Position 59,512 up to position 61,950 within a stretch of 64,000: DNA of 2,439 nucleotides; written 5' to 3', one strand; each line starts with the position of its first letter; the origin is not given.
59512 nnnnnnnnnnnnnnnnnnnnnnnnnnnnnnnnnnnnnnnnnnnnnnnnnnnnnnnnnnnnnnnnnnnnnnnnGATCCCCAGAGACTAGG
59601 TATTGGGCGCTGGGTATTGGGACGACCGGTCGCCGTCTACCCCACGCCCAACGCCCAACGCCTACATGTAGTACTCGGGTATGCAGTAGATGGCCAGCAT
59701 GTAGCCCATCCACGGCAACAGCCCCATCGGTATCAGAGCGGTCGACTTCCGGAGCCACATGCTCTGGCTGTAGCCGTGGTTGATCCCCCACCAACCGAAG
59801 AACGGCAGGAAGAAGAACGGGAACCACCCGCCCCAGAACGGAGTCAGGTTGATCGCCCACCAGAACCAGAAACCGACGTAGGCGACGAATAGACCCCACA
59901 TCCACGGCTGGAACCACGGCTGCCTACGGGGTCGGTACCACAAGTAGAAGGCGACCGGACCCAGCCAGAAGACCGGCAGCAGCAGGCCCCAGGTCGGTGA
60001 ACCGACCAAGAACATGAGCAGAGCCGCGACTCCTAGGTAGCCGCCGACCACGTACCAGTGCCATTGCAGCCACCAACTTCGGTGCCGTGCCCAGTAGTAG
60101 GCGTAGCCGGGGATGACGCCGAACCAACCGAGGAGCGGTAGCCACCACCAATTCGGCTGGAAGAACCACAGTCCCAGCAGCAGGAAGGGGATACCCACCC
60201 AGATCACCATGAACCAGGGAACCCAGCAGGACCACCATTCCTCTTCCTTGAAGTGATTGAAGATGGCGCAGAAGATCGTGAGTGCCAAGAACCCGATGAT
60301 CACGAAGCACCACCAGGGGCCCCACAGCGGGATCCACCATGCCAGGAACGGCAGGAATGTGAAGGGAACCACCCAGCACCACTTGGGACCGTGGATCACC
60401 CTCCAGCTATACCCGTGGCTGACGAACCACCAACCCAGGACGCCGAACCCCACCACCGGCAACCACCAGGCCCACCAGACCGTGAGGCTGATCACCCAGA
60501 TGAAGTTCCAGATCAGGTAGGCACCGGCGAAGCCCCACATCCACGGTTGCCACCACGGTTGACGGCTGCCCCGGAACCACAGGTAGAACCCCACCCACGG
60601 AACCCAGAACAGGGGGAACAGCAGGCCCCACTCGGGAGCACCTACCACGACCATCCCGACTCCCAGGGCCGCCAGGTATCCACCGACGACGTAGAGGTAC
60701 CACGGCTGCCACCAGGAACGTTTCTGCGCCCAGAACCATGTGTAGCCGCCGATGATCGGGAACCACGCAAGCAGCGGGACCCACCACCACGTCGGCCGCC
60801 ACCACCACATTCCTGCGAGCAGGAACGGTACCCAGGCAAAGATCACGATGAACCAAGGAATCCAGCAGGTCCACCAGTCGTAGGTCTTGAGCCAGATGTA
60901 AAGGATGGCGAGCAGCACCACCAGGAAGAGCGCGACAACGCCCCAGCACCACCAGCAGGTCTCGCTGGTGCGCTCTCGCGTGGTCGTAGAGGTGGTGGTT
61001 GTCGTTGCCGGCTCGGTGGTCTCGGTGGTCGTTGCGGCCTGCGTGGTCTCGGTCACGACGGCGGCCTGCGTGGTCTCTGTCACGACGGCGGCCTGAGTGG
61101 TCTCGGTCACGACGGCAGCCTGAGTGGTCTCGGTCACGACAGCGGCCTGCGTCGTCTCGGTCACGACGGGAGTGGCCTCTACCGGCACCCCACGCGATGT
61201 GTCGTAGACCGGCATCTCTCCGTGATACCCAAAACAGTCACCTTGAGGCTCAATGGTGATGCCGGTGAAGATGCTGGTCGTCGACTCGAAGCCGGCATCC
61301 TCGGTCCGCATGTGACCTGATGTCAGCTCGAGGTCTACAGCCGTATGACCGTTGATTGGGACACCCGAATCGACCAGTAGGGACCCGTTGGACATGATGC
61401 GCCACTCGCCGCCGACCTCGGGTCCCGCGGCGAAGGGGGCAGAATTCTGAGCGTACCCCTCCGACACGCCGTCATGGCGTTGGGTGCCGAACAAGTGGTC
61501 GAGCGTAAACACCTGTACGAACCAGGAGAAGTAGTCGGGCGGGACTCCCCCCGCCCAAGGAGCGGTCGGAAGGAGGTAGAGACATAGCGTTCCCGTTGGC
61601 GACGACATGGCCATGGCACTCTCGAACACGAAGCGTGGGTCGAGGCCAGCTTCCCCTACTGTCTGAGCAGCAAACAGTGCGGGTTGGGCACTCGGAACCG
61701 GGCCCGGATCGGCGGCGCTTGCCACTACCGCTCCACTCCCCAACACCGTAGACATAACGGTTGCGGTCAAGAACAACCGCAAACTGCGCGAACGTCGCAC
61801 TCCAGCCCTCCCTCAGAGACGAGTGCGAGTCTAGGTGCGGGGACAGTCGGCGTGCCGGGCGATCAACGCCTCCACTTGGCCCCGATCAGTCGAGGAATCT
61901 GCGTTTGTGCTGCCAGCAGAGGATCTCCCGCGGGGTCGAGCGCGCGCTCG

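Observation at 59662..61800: Exceptionally tryptophan-rich, internally duplicated polytopic membrane protein with a VNTR linker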

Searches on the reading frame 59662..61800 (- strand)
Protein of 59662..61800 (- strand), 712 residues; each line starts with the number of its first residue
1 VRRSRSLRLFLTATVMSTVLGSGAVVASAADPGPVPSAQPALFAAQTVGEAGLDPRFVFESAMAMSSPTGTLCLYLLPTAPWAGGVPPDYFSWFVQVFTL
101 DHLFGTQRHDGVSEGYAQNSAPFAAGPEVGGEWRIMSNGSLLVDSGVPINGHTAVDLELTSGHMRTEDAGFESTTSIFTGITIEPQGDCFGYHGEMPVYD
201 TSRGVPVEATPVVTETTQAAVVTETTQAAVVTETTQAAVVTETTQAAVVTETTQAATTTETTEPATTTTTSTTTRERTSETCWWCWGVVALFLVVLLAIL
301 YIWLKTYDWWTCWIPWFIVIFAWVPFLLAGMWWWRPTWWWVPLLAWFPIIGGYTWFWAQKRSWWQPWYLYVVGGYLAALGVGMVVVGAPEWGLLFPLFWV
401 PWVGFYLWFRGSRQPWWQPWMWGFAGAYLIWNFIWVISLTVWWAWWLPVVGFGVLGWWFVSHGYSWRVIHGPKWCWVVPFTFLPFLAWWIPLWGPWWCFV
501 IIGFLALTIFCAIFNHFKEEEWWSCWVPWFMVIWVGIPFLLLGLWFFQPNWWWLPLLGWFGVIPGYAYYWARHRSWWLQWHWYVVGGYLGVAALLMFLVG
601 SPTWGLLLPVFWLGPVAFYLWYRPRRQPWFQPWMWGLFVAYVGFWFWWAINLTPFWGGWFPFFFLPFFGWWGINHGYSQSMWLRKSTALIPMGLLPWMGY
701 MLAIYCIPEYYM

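Call 4: search_protein_families(library=pfam, proteins=[window:59662-61800:-], max_evalue=1)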
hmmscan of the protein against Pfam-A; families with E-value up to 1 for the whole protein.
window:59662-61800:- (712 aa): 2 families
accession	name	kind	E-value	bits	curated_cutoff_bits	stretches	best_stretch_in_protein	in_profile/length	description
PF17410.7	Stevor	-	0.0016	18.5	25.4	1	218-305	172-258/275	Subtelomeric Variable Open Reading frame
PF02009.21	RIFIN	-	0.091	13.1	32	1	217-304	222-307/327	Rifin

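Call 7: find_homologous_proteins(query=window:59662-61800:-, max_evalue=0.001)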
Query window:59662-61800:- (712 aa): 26 proteins with E <= 0.001 among 8000 candidates.
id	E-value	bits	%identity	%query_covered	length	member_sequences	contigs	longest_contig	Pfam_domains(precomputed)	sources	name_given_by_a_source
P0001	0.0e+0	1137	71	100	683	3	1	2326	-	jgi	-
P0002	9.2e-267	906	69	85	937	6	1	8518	-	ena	-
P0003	3.1e-244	831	57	96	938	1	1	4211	-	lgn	-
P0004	1.2e-240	819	56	96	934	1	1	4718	-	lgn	-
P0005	6.7e-226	770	58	88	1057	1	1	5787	-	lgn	-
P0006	1.5e-225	769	55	96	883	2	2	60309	-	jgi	jgi:hypothetical protein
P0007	1.1e-209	717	51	97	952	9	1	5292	-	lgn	-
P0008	1.9e-194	666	51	99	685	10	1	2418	-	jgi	-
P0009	8.1e-190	651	49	99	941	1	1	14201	-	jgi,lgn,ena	-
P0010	1.8e-189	650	47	90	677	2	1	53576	-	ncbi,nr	ncbi:MAG: hypothetical protein HY826_14335 [Actinobacteria bacterium]|nr:hypothetical protein [Actin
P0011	2.1e-188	646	52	92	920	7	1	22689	-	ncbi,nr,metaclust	ncbi:MAG: hypothetical protein A2135_11900 [Actinobacteria bacterium RBG_16_67_15]|nr:MAG: hypotheti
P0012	3.3e-187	642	49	99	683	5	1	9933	-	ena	-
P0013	4.2e-181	622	49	94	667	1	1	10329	-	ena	-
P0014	8.2e-179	615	51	91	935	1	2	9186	-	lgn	-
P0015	2.2e-176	607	48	91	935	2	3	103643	-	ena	-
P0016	8.2e-173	595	47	93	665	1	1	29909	-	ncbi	-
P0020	4.5e-162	559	46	99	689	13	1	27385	-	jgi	jgi:hypothetical protein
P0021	6.2e-156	539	45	100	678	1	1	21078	-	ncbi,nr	ncbi:MAG: hypothetical protein HZA58_04675 [Acidimicrobiia bacterium]|nr:hypothetical protein [Acidi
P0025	3.7e-98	348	40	70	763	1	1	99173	-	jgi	jgi:hypothetical protein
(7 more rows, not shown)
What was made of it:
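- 59662..61800 (-): Whole gene: 712 codons plus TAG stop. 26 homologues at 38-71% identity (call 7).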

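Call 10: find_encoding_contigs(protein=P0015, flank=8000, max_places=3)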
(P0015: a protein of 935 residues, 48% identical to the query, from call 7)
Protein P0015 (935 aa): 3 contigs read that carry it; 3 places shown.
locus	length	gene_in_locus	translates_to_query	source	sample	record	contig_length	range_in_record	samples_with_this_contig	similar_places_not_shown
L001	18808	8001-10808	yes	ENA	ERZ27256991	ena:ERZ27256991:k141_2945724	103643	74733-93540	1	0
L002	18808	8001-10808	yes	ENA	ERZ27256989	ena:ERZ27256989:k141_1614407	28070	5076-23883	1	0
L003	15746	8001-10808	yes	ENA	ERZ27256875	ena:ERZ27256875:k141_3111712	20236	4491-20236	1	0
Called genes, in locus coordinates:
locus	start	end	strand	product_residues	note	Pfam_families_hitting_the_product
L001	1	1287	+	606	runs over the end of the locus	PF10609:ParA, PF13614:AAA_31, PF00142:Fer4_NifH (faint), PF01656:CbiA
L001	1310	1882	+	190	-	PF01121:CoaE, PF13238:AAA_18 (faint)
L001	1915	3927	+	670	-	PF00270:DEAD (faint), PF04851:ResIII, PF17757:UvrB_inter, PF27431:UvrB_3rd, PF00271:Helicase_C, PF12344:UvrB, PF02151:UVR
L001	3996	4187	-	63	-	PF02416:TatA_B_E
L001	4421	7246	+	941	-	PF00005:ABC_tran (faint), PF02463:SMC_N (faint), PF03193:RsgA_GTPase (faint), PF13191:AAA_16 (faint), PF13304:AAA_21 (faint), PF13555:AAA_29 (faint), PF17760:UvrA_inter, PF17755:UvrA_DNA-bind, +1 more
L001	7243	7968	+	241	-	PF13489:Methyltransf_23, PF13847:Methyltransf_31 (weak), PF08241:Methyltransf_11, PF08242:Methyltransf_12, PF13649:Methyltransf_25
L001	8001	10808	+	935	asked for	-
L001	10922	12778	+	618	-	PF01541:GIY-YIG (weak), PF27096:UvrC_M, PF02151:UVR, PF22920:UvrC_RNaseH, PF08459:UvrC_RNaseH_dom, PF14520:HHH_5 (weak)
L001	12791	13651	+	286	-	PF03668:RapZ-like_N, PF22740:PapZ_C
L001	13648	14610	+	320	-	PF01933:CofD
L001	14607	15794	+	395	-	PF00162:PGK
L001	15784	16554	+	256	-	PF00121:TIM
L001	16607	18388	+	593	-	PF00496:SBP_bac_5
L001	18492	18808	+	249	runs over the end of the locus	PF00300:His_Phos_1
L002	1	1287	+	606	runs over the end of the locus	PF10609:ParA, PF13614:AAA_31, PF00142:Fer4_NifH (faint), PF01656:CbiA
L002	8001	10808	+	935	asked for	-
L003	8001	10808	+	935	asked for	-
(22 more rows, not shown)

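Call 11: find_encoding_contigs(protein=P0010, flank=8000, max_places=3)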
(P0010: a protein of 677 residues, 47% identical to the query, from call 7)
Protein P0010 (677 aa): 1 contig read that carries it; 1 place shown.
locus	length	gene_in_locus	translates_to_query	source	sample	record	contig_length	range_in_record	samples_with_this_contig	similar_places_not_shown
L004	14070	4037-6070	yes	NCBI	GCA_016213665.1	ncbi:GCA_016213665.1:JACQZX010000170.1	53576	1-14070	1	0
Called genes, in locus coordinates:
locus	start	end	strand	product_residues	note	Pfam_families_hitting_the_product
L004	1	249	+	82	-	?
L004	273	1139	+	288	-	PF00561:Abhydrolase_1, PF12146:Hydrolase_4, PF12697:Abhydrolase_6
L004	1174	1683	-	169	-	PF06210:DUF1003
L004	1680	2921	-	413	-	PF03448:MgtE_N, PF00571:CBS (faint)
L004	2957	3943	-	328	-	PF00296:Bac_luciferase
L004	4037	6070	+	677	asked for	-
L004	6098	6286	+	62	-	-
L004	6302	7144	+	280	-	PF01636:APH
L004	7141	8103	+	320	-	PF01261:AP_endonuc_2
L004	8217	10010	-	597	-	PF08447:PAS_3 (faint), PF08448:PAS_4, PF00990:GGDEF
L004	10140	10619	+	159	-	PF10604:Polyketide_cyc2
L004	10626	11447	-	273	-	PF00588:SpoU_methylase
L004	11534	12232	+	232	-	PF13532:2OG-FeII_Oxy_2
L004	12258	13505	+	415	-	PF00202:Aminotran_3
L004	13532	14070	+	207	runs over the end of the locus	-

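Call 12: find_encoding_contigs(protein=P0025, flank=8000, max_places=3)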
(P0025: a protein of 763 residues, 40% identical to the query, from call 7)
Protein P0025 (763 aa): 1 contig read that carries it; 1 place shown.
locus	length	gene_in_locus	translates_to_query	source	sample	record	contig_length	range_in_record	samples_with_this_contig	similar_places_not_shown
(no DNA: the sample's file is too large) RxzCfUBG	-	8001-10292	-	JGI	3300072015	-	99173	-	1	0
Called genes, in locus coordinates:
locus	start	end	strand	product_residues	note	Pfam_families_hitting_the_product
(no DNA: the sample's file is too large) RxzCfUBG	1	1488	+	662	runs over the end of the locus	PF00142:Fer4_NifH (weak), PF10609:ParA, PF13614:AAA_31, PF01656:CbiA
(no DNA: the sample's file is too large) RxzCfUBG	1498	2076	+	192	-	PF01121:CoaE, PF13671:AAA_33 (weak)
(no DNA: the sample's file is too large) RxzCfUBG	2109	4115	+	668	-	PF00270:DEAD (faint), PF04851:ResIII, PF17757:UvrB_inter, PF27431:UvrB_3rd, PF00271:Helicase_C, PF12344:UvrB, PF02151:UVR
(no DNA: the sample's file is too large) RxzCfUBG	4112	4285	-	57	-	PF02416:TatA_B_E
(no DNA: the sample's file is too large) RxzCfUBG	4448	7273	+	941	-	PF00005:ABC_tran (faint), PF02463:SMC_N (faint), PF13191:AAA_16 (faint), PF13555:AAA_29 (faint), PF13671:AAA_33 (faint), PF20703:nSTAND1 (faint), PF17760:UvrA_inter, PF17755:UvrA_DNA-bind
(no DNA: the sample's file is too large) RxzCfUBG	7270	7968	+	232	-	PF08241:Methyltransf_11, PF13649:Methyltransf_25 (weak)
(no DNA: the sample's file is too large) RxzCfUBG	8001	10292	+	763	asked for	-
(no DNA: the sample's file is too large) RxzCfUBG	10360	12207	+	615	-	PF01541:GIY-YIG, PF27096:UvrC_M, PF02151:UVR (weak), PF22920:UvrC_RNaseH, PF08459:UvrC_RNaseH_dom, PF14520:HHH_5 (weak)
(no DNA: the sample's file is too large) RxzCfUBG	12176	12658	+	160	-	PF01035:DNA_binding_1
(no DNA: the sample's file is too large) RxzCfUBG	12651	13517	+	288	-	PF03668:RapZ-like_N, PF22740:PapZ_C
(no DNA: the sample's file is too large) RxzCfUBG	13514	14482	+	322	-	PF01933:CofD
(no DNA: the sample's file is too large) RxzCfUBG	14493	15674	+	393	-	PF00162:PGK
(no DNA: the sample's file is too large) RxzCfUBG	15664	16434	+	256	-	PF00121:TIM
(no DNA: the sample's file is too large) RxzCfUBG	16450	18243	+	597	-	PF00496:SBP_bac_5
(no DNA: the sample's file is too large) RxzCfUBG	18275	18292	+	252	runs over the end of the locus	PF00300:His_Phos_1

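Call 13: find_encoding_contigs(protein=P0006, flank=6000, max_places=2)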
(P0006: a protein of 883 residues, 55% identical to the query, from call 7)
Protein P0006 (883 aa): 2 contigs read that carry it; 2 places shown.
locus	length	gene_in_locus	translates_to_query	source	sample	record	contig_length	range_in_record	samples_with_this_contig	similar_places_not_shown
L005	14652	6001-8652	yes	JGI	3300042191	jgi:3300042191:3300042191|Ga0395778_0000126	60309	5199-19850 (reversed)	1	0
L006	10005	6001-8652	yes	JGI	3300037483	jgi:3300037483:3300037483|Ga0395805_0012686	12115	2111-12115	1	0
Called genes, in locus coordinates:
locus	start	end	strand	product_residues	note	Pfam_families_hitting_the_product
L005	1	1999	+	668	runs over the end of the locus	PF00270:DEAD (faint), PF04851:ResIII, PF17757:UvrB_inter, PF27431:UvrB_3rd, PF00271:Helicase_C, PF12344:UvrB, PF02151:UVR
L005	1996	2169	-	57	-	PF02416:TatA_B_E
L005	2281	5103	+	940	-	PF00005:ABC_tran (faint), PF02463:SMC_N (faint), PF03193:RsgA_GTPase (faint), PF13191:AAA_16 (faint), PF13555:AAA_29 (faint), PF20703:nSTAND1 (faint), PF17760:UvrA_inter, PF17755:UvrA_DNA-bind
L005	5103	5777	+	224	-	PF05148:Methyltransf_8, PF08241:Methyltransf_11, PF13649:Methyltransf_25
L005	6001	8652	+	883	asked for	-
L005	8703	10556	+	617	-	PF01541:GIY-YIG (weak), PF27096:UvrC_M, PF02151:UVR, PF22920:UvrC_RNaseH, PF08459:UvrC_RNaseH_dom, PF12826:HHH_2 (weak), PF14520:HHH_5 (weak)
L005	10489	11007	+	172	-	PF01035:DNA_binding_1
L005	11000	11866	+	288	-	PF03668:RapZ-like_N, PF22740:PapZ_C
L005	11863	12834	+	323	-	PF01933:CofD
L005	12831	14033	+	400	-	PF00162:PGK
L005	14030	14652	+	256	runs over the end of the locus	PF00121:TIM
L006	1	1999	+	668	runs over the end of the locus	PF00270:DEAD (faint), PF04851:ResIII, PF17757:UvrB_inter, PF27431:UvrB_3rd, PF00271:Helicase_C, PF12344:UvrB, PF02151:UVR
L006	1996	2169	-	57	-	PF02416:TatA_B_E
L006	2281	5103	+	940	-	PF00005:ABC_tran (faint), PF02463:SMC_N (faint), PF03193:RsgA_GTPase (faint), PF13191:AAA_16 (faint), PF13555:AAA_29 (faint), PF20703:nSTAND1 (faint), PF17760:UvrA_inter, PF17755:UvrA_DNA-bind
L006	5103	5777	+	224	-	PF05148:Methyltransf_8, PF08241:Methyltransf_11, PF13649:Methyltransf_25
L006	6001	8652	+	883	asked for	-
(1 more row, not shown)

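Call 14: find_encoding_contigs(protein=P0020, flank=6000, max_places=2)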
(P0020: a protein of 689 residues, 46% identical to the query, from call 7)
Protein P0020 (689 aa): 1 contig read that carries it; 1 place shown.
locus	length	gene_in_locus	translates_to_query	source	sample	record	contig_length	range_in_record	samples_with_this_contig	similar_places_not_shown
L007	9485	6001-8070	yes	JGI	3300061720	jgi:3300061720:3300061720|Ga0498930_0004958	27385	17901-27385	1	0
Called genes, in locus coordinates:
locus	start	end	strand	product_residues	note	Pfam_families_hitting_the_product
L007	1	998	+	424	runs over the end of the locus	PF02746:MR_MLE_N, PF13378:MR_MLE_C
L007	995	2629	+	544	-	PF07969:Amidohydro_3, PF01979:Amidohydro_1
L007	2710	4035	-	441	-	PF00654:Voltage_CLC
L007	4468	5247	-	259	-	PF01844:HNH (weak)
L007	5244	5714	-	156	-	-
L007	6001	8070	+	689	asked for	-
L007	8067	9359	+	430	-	-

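Call 15: find_encoding_contigs(protein=P0021, flank=6000, max_places=2)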
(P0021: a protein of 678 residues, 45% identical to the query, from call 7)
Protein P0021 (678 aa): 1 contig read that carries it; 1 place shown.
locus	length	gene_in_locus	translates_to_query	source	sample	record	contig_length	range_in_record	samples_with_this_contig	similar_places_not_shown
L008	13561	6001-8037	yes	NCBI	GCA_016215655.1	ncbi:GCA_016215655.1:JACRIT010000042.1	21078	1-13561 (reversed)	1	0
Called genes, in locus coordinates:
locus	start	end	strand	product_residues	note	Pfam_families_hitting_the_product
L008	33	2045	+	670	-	PF00270:DEAD (faint), PF04851:ResIII, PF17757:UvrB_inter, PF27431:UvrB_3rd, PF00271:Helicase_C, PF12344:UvrB, PF02151:UVR (weak)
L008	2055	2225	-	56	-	PF02416:TatA_B_E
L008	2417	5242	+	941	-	PF00005:ABC_tran (faint), PF02463:SMC_N (faint), PF03193:RsgA_GTPase (faint), PF13191:AAA_16 (faint), PF13304:AAA_21 (faint), PF13401:AAA_22 (faint), PF17760:UvrA_inter, PF17755:UvrA_DNA-bind, +2 more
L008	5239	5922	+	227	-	PF13489:Methyltransf_23, PF08241:Methyltransf_11, PF08242:Methyltransf_12 (weak), PF13649:Methyltransf_25, PF13847:Methyltransf_31 (weak)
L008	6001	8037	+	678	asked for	-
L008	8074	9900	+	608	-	PF01541:GIY-YIG (weak), PF27096:UvrC_M, PF02151:UVR, PF22920:UvrC_RNaseH, PF08459:UvrC_RNaseH_dom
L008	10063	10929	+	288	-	PF03668:RapZ-like_N, PF22740:PapZ_C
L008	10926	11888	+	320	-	PF01933:CofD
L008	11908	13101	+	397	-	PF00162:PGK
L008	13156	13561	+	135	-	PF00121:TIM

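Call 16: find_encoding_contigs(protein=P0016, flank=6000, max_places=2)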
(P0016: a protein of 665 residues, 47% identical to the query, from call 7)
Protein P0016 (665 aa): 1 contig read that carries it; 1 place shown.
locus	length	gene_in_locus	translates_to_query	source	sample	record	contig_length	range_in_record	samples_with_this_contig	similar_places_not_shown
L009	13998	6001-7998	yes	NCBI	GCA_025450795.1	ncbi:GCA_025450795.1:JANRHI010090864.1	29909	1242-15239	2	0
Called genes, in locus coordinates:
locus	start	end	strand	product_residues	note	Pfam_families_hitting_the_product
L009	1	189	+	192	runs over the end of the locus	PF00578:AhpC-TSA, PF08534:Redoxin, PF13098:Thioredoxin_2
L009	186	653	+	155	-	PF03918:CcmH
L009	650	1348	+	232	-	-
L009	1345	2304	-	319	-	PF00291:PALP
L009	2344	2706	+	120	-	PF13828:DUF4190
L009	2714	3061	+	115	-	PF13828:DUF4190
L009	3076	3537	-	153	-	PF00300:His_Phos_1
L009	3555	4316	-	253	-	PF14219:DUF4328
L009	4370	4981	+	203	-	PF00174:Oxidored_molyb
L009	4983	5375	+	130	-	PF01641:SelR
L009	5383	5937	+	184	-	-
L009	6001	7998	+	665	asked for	-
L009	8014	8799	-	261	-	PF13489:Methyltransf_23 (weak), PF13847:Methyltransf_31, PF08241:Methyltransf_11, PF08242:Methyltransf_12, PF13649:Methyltransf_25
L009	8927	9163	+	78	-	-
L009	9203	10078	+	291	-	PF00941:FAD_binding_5, PF03450:CO_deh_flav_C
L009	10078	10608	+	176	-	PF00111:Fer2 (weak), PF01799:Fer2_2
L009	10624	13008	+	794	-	PF01315:Ald_Xan_dh_C, PF02738:MoCoBD_1, PF20256:MoCoBD_2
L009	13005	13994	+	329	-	PF02625:XdhC_CoxI, PF13478:XdhC_C, PF04945:YHS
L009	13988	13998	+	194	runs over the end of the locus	PF06240:COXG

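Call 30: predict_structure(alignment_id=A1)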
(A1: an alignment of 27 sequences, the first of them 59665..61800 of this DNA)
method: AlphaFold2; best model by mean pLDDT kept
length: 712 residues; sequences in the alignment: 27
mean_pLDDT: 75.6   pTM: 0.61
mean pLDDT of the five models: 75.6, 74.2, 73.9, 73.0, 73.0
residues with pLDDT >= 90: 111; 70-90: 432; 50-70: 57; < 50: 112
segments of 3 or more residues with pLDDT < 50: 1-4, 20-51, 121-128, 211-238, 240-279
pLDDT, mean of each block of 10 residues (from residue 1): 59 61 34 29 36 81 88 91 77 89 87 77 45 86 86 87 84 86 82 84 79 40 40 38 36 36 30 39 89 93 74 82 88 80 87 88 87 90 79 75 87 87 89 81 83 85 83 89 93 89 92 78 70 81 73 77 86 87 89 80 63 82 81 87 84 71 85 85 88 88 83 63
secondary structure, 60 per line:
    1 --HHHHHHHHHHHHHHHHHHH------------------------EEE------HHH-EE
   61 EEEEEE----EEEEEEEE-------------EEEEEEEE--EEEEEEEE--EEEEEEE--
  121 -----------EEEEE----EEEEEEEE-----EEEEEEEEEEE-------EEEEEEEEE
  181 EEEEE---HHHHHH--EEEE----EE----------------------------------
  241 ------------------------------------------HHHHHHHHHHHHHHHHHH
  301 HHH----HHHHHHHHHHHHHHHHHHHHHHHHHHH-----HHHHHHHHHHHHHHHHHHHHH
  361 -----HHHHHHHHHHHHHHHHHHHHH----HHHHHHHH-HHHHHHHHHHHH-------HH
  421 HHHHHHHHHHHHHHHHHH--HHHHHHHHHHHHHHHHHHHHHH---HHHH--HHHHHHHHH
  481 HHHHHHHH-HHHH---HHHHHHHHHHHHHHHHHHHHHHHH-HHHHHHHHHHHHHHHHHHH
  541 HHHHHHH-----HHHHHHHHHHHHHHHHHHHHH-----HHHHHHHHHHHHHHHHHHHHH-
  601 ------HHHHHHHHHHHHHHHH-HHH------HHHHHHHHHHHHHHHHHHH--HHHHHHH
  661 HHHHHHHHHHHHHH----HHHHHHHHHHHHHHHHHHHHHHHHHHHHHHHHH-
elements in order (helices of 4 or more, strands of 3 or more residues): H3-21 E46-48 E59-66 E71-78 E92-99 E102-109 E112-118 E132-136 E141-148 E154-164 E172-185 H189-194 E197-200 H283-303 H308-334 H340-360 H366-386 H391-398 H400-411 H419-438 H441-462 H466-469 H472-488 H490-493 H497-520 H522-547 H553-573 H579-599 H607-622 H633-651 H654-674 H679-711
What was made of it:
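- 61714..61800 (-): Signal peptide, aa 1-29 (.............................|A). AF2 models aa 3-21 as a lone helix (call 30).
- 60310..60960 (-): Trp-rich module 1, aa 281-497: helices 1-8 (one helix, three hairpins, one helix). AF2 helices (call 30).
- On UVR8-like Trp photoreceptors: The Trp-rich part is all-helical (call 30).
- Closest known: UVR8, the Trp-cluster UV-B photoreceptor. Different: This protein is a helical membrane domain (call 30).
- The fold is helical and membrane-embedded, not a beta-propeller (call 30).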

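Call 32: search_protein_families(library=ncbifam, proteins=[window:59665-61800:-, P0002, P0009], max_evalue=1)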
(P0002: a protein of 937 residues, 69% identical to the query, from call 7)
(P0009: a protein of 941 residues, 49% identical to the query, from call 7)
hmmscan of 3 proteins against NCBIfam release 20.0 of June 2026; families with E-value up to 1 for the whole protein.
window:59665-61800:- (712 aa): 4 families
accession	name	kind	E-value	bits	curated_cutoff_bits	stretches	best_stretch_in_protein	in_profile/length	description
TIGR01478.1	STEVOR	paralog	0.013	14.7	166.65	1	216-305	202-291/308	STEVOR family variant surface protein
NF005411.0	PRK06975.1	equivalog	0.075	11.3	414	1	225-300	270-344/660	fused uroporphyrinogen-III synthase HemD/membrane protein HemX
TIGR01477.1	RIFIN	paralog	0.2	11.3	176.95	1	223-304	257-336/356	variant surface antigen, rifin family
NF007540.1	PRK10153.1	equivalog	0.4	9.5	400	1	225-301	111-184/516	lysine decarboxylation/transport transcriptional activator CadC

P0002 (937 aa): 0 families

P0009 (941 aa): 0 families
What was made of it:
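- Tried and rejected: The weak Stevor/Rifin/HemX/CadC hits (calls 4, 32) cover only the Thr-rich linker plus the first helix.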
